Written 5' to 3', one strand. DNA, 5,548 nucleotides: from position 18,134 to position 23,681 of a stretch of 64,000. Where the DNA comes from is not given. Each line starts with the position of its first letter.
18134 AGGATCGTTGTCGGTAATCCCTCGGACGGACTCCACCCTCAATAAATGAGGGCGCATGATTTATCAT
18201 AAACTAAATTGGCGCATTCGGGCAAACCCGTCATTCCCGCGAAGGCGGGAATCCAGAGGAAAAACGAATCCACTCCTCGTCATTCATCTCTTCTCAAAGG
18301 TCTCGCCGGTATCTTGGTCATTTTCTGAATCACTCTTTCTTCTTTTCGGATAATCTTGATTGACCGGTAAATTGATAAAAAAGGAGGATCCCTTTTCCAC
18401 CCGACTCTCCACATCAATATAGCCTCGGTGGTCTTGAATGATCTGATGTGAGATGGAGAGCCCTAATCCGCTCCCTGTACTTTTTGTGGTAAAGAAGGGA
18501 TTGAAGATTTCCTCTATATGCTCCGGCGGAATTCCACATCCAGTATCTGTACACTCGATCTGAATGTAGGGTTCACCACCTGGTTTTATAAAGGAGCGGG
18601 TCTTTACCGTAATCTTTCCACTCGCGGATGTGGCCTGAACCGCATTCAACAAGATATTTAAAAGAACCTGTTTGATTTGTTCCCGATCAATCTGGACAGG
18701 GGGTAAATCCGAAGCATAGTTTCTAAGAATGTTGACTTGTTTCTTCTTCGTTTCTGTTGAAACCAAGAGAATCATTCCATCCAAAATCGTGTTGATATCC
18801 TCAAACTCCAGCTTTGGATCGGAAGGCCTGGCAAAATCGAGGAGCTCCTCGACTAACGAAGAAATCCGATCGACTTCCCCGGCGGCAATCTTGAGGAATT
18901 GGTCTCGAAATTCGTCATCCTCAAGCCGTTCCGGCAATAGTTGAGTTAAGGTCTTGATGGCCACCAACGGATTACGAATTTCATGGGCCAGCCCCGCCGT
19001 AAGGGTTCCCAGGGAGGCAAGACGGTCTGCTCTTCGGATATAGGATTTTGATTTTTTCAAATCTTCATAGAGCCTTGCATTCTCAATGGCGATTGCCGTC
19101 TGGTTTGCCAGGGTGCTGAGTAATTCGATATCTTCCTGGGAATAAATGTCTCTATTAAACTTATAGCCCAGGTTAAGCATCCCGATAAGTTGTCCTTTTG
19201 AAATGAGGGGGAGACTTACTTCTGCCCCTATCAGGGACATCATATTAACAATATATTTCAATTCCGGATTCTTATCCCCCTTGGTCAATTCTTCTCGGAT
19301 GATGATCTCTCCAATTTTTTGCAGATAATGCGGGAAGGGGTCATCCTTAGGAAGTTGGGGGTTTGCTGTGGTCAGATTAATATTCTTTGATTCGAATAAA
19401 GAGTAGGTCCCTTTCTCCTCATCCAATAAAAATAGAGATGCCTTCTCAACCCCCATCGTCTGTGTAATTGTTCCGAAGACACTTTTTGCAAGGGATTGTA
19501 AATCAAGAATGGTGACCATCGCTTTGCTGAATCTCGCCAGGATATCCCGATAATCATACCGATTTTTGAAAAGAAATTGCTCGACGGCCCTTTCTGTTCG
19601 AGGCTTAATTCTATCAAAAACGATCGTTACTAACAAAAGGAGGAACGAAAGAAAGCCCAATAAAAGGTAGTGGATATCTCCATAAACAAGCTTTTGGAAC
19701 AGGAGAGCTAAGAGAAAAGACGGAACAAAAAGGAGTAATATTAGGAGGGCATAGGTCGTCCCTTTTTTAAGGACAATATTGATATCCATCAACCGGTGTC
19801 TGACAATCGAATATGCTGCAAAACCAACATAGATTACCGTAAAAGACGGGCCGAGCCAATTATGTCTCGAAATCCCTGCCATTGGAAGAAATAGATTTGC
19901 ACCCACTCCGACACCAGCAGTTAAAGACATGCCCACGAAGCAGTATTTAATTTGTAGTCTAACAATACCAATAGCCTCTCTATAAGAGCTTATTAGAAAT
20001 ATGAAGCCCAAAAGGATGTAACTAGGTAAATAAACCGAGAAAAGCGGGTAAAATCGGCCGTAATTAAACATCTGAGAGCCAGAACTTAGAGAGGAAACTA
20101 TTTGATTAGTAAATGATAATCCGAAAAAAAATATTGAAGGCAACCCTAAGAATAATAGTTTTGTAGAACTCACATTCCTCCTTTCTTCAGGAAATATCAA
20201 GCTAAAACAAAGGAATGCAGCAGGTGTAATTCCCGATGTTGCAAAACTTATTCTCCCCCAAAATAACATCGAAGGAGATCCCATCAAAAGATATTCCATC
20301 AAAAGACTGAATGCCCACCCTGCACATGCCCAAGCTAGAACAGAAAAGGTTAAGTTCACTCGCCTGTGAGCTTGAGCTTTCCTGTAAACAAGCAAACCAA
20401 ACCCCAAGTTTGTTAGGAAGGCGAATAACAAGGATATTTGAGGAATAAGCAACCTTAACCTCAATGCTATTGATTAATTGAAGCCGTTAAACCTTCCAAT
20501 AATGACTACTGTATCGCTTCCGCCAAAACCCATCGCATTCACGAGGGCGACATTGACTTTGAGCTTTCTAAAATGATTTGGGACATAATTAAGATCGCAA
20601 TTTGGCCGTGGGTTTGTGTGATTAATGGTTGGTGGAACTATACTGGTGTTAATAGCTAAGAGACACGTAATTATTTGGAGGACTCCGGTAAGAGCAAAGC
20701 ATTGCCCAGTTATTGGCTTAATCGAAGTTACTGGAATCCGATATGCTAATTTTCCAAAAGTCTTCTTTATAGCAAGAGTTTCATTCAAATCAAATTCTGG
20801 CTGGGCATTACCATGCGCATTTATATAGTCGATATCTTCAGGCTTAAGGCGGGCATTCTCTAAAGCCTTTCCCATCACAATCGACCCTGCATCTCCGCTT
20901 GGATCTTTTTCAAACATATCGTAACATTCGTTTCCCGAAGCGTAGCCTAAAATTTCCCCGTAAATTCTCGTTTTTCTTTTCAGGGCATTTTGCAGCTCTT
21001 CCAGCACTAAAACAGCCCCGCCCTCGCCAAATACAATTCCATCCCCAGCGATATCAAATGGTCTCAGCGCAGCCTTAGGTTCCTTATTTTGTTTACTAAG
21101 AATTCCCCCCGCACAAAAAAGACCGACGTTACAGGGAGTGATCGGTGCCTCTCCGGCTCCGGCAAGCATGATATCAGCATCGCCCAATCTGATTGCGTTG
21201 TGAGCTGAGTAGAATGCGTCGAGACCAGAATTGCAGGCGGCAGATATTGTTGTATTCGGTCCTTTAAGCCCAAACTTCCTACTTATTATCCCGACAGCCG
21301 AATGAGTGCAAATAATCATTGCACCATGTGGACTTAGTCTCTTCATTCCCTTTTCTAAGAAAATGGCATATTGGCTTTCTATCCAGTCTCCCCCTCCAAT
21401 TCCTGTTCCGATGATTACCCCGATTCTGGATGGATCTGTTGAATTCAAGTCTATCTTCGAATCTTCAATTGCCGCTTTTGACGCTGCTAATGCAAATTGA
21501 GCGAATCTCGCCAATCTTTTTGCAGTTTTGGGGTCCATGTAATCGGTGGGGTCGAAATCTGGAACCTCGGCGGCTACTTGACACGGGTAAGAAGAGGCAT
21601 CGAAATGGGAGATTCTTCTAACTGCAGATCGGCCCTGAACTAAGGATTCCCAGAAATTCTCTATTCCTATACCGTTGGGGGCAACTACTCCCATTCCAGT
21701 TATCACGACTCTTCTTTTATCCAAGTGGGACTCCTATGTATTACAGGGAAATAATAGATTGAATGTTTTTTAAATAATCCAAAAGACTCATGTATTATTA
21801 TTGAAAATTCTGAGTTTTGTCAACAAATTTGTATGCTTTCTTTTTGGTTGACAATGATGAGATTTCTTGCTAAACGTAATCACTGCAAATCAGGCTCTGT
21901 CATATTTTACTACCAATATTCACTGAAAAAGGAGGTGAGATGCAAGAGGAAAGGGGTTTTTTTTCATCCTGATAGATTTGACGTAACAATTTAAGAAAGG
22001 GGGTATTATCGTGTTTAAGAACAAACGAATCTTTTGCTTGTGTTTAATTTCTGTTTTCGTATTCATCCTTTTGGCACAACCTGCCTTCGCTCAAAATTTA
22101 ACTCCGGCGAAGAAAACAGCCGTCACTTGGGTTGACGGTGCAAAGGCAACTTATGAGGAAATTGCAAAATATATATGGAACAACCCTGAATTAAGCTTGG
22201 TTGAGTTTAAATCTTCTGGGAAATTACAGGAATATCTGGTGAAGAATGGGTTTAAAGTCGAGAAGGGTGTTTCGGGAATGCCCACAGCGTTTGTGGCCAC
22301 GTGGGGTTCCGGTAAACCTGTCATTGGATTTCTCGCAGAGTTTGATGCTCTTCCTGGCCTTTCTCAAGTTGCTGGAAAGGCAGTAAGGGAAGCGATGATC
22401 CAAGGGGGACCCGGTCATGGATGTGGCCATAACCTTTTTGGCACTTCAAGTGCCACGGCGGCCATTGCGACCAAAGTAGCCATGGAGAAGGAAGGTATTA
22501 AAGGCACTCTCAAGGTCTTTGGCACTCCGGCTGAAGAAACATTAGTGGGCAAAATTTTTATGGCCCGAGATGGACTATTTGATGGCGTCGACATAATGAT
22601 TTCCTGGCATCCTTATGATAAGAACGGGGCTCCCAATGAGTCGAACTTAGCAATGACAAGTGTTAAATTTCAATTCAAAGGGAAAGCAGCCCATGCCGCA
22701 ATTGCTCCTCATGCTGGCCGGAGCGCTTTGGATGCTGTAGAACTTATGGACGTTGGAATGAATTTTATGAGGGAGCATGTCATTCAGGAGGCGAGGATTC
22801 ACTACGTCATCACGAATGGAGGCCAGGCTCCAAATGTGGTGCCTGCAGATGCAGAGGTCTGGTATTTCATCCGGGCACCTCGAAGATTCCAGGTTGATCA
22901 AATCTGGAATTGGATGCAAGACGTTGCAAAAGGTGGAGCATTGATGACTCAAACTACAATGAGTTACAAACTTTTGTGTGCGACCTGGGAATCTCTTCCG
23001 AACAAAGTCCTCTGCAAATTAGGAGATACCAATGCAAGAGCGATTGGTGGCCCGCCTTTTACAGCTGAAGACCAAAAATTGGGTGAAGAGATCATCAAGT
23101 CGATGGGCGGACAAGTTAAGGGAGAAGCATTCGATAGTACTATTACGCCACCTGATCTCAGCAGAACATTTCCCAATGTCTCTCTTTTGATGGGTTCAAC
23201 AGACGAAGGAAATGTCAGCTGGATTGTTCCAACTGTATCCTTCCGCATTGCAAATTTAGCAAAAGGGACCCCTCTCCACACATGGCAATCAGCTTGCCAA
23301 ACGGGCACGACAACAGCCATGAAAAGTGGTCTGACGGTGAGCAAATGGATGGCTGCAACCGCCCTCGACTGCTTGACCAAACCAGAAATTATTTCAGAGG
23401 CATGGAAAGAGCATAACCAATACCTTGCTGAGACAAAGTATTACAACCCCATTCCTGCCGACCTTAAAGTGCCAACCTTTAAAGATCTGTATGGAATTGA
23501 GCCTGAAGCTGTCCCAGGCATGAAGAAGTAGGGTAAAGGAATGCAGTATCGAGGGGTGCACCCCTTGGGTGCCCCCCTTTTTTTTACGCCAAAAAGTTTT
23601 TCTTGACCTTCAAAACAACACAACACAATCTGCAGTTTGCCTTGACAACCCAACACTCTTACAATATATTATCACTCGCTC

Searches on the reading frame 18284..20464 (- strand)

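Call 37: search_protein_families(library=pfam, proteins=[window:18284-20464:-], max_evalue=0.00001)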
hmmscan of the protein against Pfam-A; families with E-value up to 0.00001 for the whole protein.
window:18284-20464:- (726 aa): 6 families
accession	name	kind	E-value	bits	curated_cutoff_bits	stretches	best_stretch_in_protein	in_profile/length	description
PF02518.31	HATPase_c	-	5.7e-26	91.6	26.4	1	593-702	2-110/111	Histidine kinase-, DNA gyrase B-, and HSP90-like ATPase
PF16927.11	HisKA_7TM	-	4.1e-16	59.9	28.6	1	12-228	2-222/224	N-terminal 7TM region of histidine kinase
PF00512.31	HisKA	-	7.3e-16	58.4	26.9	1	485-547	2-63/66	His Kinase A (phospho-acceptor) domain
PF13185.12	GAF_2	-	3.7e-12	47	28.6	1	320-461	2-136/136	GAF domain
PF01590.32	GAF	-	9.1e-09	36.4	22.4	1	321-460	1-133/133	GAF domain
PF13492.12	GAF_3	-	9.3e-09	36.2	27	1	333-462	13-129/129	GAF domain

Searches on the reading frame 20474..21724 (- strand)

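Call 37: search_protein_families(library=pfam, proteins=[window:20474-21724:-], max_evalue=0.00001)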
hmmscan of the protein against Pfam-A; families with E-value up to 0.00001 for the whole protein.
window:20474-21724:- (416 aa): 3 families
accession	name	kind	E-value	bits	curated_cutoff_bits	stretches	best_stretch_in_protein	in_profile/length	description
PF00109.32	ketoacyl-synt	-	5.4e-55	187.2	20.8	1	4-247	2-252/252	Beta-ketoacyl synthase, N-terminal domain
PF02801.28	Ketoacyl-synt_C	-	2.6e-26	92.4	20.8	1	255-369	1-118/119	Beta-ketoacyl synthase, C-terminal domain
PF00108.29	Thiolase_N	-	1e-06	28.8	26.4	0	154-192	75-113/260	Thiolase, N-terminal domain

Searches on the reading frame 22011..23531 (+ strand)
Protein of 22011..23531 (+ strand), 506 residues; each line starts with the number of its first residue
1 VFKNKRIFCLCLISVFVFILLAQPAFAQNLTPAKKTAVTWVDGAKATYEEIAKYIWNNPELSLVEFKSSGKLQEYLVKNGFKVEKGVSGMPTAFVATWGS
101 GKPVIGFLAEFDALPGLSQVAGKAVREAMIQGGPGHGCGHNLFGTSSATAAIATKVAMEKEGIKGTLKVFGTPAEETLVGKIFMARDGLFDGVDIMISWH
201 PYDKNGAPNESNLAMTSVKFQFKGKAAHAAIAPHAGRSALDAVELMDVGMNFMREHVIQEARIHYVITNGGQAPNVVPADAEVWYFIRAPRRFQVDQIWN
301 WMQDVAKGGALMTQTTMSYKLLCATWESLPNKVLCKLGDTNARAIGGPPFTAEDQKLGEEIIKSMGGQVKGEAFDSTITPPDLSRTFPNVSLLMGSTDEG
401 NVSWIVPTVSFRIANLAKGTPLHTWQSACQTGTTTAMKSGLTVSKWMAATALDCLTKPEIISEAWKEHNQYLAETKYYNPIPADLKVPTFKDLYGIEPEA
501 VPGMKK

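Call 37: search_protein_families(library=pfam, proteins=[window:22011-23531:+], max_evalue=0.00001)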
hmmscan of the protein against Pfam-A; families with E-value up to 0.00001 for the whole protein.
window:22011-23531:+ (506 aa): 1 family
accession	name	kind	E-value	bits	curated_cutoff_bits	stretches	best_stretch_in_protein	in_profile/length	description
PF07687.19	M20_dimer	-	7.8e-10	39.1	21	1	216-307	7-100/107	Peptidase dimerisation domain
